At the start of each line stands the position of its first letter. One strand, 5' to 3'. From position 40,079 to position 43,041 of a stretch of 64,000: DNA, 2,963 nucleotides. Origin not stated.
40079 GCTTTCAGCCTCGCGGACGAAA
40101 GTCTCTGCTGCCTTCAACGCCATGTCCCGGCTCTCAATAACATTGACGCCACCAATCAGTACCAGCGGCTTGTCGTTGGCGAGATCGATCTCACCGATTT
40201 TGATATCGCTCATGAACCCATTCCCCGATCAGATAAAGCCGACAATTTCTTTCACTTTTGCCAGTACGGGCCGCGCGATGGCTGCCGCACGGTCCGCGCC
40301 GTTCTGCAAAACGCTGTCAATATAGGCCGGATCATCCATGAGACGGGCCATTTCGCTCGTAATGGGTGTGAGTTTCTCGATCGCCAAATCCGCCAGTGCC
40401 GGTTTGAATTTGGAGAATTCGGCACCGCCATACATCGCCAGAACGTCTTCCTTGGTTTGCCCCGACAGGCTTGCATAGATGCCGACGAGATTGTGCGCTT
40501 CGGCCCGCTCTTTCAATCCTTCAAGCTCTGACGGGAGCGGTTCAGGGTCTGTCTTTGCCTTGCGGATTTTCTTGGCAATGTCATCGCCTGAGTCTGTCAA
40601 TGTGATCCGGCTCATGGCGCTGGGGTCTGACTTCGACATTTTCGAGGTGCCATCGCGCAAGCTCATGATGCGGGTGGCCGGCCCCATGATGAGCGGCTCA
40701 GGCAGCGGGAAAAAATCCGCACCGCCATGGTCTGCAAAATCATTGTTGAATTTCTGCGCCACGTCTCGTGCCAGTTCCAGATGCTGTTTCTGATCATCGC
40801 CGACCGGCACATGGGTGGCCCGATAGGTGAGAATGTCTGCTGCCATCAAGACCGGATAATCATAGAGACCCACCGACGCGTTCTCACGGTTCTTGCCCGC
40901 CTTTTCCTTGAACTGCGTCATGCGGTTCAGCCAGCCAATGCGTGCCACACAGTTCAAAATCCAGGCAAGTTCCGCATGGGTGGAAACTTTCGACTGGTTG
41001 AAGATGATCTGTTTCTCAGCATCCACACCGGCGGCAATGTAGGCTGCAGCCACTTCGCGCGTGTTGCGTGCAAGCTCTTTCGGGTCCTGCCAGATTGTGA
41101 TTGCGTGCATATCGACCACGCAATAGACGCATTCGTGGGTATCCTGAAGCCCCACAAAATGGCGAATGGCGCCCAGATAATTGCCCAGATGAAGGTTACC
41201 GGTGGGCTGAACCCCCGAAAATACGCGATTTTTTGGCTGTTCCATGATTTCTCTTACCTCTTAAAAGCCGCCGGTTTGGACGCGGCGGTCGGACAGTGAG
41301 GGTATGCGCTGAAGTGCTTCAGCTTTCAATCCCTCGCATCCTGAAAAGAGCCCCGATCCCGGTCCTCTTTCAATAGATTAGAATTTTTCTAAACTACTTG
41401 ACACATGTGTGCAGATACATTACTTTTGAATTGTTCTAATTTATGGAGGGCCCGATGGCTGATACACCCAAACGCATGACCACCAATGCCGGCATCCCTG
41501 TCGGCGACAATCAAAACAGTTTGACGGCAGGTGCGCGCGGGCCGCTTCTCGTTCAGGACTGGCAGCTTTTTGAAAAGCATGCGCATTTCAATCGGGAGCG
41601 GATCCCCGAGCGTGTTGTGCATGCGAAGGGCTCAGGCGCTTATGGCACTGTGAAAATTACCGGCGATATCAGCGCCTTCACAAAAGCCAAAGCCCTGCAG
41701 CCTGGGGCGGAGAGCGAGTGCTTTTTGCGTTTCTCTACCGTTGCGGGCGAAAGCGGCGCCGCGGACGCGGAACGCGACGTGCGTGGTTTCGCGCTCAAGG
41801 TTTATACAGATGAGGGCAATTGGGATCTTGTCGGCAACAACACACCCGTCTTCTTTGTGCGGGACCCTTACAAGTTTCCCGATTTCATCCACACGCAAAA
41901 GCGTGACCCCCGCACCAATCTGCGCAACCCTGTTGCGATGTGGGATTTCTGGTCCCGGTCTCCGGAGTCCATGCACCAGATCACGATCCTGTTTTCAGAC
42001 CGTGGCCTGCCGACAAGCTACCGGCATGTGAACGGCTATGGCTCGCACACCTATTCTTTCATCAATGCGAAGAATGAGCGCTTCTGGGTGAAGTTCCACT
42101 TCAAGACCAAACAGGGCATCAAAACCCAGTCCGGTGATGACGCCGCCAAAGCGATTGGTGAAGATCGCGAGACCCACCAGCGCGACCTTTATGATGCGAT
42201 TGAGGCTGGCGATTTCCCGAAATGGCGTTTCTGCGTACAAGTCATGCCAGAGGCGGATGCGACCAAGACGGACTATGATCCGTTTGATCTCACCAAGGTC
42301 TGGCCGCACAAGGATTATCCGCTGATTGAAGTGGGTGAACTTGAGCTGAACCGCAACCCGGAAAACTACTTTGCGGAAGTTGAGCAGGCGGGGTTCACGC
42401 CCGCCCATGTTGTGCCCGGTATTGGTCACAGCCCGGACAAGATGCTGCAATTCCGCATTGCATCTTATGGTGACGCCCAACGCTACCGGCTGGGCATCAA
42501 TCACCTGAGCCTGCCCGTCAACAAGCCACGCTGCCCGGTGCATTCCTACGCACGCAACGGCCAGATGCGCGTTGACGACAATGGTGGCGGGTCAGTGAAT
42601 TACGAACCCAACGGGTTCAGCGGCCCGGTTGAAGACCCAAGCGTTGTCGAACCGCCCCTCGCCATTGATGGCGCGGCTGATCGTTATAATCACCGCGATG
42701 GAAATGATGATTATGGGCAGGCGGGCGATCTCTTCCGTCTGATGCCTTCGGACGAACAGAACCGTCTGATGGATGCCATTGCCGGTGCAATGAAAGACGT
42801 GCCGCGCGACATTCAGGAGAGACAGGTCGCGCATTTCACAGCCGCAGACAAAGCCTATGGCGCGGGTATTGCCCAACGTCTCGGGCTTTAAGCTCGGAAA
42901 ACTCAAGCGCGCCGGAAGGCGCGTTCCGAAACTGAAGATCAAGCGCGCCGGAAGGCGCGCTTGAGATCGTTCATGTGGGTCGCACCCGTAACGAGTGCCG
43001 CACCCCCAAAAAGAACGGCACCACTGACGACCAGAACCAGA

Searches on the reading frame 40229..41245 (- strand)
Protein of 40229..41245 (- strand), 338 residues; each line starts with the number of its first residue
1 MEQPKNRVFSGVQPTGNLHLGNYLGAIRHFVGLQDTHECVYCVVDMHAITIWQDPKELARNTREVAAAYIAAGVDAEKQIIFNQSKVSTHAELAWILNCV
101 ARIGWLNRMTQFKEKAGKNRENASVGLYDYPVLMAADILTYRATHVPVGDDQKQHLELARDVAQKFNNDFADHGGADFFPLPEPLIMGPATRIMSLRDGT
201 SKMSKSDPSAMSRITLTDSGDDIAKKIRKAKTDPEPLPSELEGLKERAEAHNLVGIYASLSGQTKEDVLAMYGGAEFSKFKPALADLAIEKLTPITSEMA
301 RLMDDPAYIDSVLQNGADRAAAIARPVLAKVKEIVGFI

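Call 8: search_protein_families(library=ncbifam, proteins=[window:40229-41245:-])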
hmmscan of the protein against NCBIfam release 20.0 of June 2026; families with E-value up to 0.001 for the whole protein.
window:40229-41245:- (338 aa): 9 families
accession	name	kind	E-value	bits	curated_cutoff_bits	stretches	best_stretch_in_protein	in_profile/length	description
TIGR00233.1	trpS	equivalog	5.3e-95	318.5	176.75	1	5-337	2-328/328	tryptophan--tRNA ligase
NF008923.0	PRK12284.1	equivalog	1.9e-68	231.3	597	1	6-337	3-331/431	tryptophan--tRNA ligase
NF009207.0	PRK12556.1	equivalog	2.8e-68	230.2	479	1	6-337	4-331/332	tryptophan--tRNA ligase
NF008922.0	PRK12283.1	equivalog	3.1e-64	217.3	572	2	5-170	3-171/400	tryptophan--tRNA ligase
NF008925.0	PRK12285.1-2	equivalog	1.4e-17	63.7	451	1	7-232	64-278/365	tryptophan--tRNA ligase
NF006330.0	PRK08560.1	equivalog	2.6e-17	62.9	220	1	3-230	30-248/342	tyrosine--tRNA ligase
NF008926.0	PRK12285.1-3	equivalog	4.2e-14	52.3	320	1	5-167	65-229/429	tryptophan--tRNA ligase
NF008927.0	PRK12285.1-4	equivalog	4.8e-11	42.3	478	1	7-232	75-287/385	tryptophan--tRNA ligase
NF008928.0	PRK12285.1-5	equivalog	1e-09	37.5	891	1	7-166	94-252/530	tryptophan--tRNA ligase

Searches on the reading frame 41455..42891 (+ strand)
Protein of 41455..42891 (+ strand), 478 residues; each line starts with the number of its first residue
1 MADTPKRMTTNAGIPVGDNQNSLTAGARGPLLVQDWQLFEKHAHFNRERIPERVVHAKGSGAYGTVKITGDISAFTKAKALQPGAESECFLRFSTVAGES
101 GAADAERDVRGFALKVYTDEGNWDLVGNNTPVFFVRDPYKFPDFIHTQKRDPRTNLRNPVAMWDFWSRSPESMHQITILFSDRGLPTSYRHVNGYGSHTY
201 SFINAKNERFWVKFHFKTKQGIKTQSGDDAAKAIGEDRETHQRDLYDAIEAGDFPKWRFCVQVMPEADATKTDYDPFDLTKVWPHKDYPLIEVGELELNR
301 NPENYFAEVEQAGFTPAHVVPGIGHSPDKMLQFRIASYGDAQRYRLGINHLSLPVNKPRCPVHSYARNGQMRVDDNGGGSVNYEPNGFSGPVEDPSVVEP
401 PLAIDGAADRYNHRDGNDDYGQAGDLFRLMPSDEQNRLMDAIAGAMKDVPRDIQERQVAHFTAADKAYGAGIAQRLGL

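Call 8: search_protein_families(library=ncbifam, proteins=[window:41455-42891:+])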
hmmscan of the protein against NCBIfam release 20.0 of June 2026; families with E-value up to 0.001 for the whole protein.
window:41455-42891:+ (478 aa): 1 family
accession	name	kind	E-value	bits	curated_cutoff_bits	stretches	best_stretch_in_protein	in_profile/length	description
NF008422.0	PRK11249.1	equivalog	1.3e-141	473.5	1102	1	6-478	75-561/752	catalase HPII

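Call 9: search_protein_families(library=pfam, proteins=[window:41455-42891:+])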
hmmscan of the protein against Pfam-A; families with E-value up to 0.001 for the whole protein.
window:41455-42891:+ (478 aa): 2 families
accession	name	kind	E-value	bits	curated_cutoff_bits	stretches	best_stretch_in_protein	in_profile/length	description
PF00199.24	Catalase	-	4.5e-186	619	25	1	9-389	1-382/383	Catalase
PF06628.17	Catalase-rel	-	4.1e-21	75.3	30.1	1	415-476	3-65/65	Catalase-related immune-responsive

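Call 13: find_related_loci(query=window:41455-42891:+, collection=genome_contigs, flank=1500)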
Query window:41455-42891:+ (478 aa) in genome_contigs; peptide patterns used: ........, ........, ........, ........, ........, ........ (x = any residue, [..] = any of these).
600 stretches matched a pattern (row limit reached: there are more); 595 encode a relative of the query (tblastn E <= 1e-3); the best 80 are kept; 80 distinct loci.
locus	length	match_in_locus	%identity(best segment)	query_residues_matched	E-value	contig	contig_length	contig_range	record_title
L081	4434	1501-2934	78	4-478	0e+0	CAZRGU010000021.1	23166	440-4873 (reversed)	MAG TPA_asm: uncultured Ectothiorhodospiraceae bacterium isolate SRP216583_co2_145 genome assembly, contig: NODE_1463_le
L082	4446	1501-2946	77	1-478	0e+0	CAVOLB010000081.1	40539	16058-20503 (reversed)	MAG: uncultured Alphaproteobacteria bacterium isolate MFD10097.bin.1.22 genome assembly, contig: contig_20872, whole gen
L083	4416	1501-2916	76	8-478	0e+0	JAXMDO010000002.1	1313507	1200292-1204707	MAG: Rhodospirillales bacterium isolate STL-PRO38 C1.338.fa-2, whole genome shotgun sequence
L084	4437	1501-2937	75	1-478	0e+0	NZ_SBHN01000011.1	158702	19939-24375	Telmatospirillum sp. J64-1 Scaffold11, whole genome shotgun sequence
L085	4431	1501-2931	73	1-477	0e+0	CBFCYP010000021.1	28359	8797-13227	MAG TPA_asm: uncultured bacterium isolate SRR26215681_binner13_Refined_78 genome assembly, contig: ERZ25073475.631, whol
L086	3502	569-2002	72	1-478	0e+0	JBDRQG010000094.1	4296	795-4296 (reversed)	MAG: bacterium isolate MEGAHIT-group-2.34 k141_743406, whole genome shotgun sequence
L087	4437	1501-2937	74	1-478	0e+0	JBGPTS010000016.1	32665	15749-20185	MAG: Candidatus Binatia bacterium isolate OBJ1_062018_110_62 k141_1478534_length_32665_cov_14.0269, whole genome shotgun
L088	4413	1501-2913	76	7-476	0e+0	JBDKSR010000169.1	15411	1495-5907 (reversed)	MAG: Bryobacteraceae bacterium isolate 6_bin.226 c_000000272109, whole genome shotgun sequence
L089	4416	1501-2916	75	8-478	0e+0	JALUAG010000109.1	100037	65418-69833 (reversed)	MAG: Alphaproteobacteria bacterium isolate S141_metabat2_scaf2bin.212 S141_NODE_92_length_100037_cov_7.414973, whole gen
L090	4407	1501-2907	74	8-478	0e+0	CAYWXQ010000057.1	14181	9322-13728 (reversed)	MAG TPA_asm: uncultured Rhodobacterales bacterium isolate SRP216583_co2_127 genome assembly, contig: NODE_3362_length_14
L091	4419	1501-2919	74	6-477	0e+0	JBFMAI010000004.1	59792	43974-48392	MAG: Planctomycetota bacterium isolate MAG134 MAG134_4, whole genome shotgun sequence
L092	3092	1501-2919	74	7-478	0e+0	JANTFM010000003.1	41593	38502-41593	MAG: Acidobacteria bacterium isolate bin100110 c_000000000478, whole genome shotgun sequence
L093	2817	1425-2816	74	8-473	0e+0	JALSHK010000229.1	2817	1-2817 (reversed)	MAG: Rhodobacteraceae bacterium isolate 354-166_metabat1_scaf2bin.083 354-166_scaffold_30069_c1, whole genome shotgun se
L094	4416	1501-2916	73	6-476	0e+0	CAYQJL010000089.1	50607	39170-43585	MAG TPA_asm: uncultured bacterium isolate SRP067234_co1_21 genome assembly, contig: k99_957011, whole genome shotgun seq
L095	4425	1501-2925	73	5-478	0e+0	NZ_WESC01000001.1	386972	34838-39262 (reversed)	Parvibaculum sedimenti strain HXT-9 HXT-9_scaffold1, whole genome shotgun sequence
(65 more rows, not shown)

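Call 75: find_related_loci(query=window:41455-42891:+, collection=metagenome_contigs, flank=700)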
Query window:41455-42891:+ (478 aa) in metagenome_contigs; peptide patterns used: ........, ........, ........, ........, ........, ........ (x = any residue, [..] = any of these).
597 stretches matched a pattern (row limit reached: there are more); 594 encode a relative of the query (tblastn E <= 1e-3); the best 80 are kept; 80 distinct loci.
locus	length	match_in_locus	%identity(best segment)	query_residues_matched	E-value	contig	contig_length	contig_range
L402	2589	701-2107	75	8-478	0e+0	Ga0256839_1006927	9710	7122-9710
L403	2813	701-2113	75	8-478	0e+0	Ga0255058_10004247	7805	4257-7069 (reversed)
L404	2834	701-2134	73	1-478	0e+0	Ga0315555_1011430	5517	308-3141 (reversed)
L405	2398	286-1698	75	7-477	0e+0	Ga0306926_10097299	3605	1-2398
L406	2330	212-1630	74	6-477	0e+0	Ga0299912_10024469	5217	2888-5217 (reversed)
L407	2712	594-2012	74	6-477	0e+0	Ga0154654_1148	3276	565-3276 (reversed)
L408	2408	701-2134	72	1-478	0e+0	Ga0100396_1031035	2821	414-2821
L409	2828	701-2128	74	4-478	0e+0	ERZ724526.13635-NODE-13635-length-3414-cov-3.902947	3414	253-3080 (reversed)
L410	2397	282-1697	75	8-478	0e+0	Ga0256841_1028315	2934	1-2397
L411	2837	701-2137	73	1-478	0e+0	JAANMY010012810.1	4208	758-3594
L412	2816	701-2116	74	8-478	0e+0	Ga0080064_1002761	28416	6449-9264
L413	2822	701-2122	74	6-478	0e+0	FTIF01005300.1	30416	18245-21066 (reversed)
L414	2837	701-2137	73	1-478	0e+0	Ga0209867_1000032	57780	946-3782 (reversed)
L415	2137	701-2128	73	1-476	0e+0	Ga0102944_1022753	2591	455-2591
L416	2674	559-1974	74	6-476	0e+0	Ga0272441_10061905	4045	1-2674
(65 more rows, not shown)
